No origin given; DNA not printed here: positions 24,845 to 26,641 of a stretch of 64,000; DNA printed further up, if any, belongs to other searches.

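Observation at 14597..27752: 13-kb co-directional operon joining a B12 mutase to a TTT transporter, thiolase/crotonase/CoA-transferase genes and a cobalamin adenosyltransferase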

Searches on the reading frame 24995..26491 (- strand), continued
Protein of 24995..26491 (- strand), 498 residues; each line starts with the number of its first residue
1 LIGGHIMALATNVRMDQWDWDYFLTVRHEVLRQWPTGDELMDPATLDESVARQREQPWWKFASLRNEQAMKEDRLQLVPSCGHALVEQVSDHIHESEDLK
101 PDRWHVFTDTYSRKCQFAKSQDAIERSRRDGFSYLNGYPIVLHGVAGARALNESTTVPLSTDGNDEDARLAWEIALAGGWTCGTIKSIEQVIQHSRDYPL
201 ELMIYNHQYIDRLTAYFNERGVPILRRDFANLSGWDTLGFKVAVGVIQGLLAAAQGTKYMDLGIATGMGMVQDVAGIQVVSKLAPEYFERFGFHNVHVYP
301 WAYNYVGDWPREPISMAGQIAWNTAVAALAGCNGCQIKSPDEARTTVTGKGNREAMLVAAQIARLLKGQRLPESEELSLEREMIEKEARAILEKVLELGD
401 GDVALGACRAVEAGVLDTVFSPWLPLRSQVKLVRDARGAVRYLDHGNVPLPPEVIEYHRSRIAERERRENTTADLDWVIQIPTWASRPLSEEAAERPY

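Call 63: find_encoding_contigs(protein=P0008, flank=10000, max_places=1)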
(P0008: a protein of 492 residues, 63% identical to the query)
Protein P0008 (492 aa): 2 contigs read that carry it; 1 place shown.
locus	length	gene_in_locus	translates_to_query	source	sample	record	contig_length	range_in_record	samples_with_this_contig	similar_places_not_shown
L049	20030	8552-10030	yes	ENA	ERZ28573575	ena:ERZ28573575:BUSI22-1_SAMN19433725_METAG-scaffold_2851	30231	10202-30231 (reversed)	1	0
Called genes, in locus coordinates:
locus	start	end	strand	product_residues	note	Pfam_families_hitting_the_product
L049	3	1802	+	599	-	?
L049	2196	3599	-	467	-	PF13941:MutL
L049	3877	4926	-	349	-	PF07690:MFS_1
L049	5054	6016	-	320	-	PF03401:TctC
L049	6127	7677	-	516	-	PF01970:TctA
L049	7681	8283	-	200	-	PF07331:TctB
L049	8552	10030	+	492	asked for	PF06368:Met_asp_mut_E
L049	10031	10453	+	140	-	PF02310:B12-binding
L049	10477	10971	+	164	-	PF12802:MarR_2 (weak)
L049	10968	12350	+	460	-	PF00171:Aldedh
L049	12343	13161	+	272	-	PF02679:ComA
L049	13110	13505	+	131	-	PF01127:Sdh_cyt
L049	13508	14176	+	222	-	PF13085:Fer2_3, PF00111:Fer2 (faint), PF13187:Fer4_9 (faint), PF12838:Fer4_7 (weak), PF13183:Fer4_8, PF13534:Fer4_17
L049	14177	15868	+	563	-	PF00890:FAD_binding_2, PF01946:Thi4 (faint), PF02910:Succ_DH_flav_C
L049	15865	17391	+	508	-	PF00501:AMP-binding, PF13193:AMP-binding_C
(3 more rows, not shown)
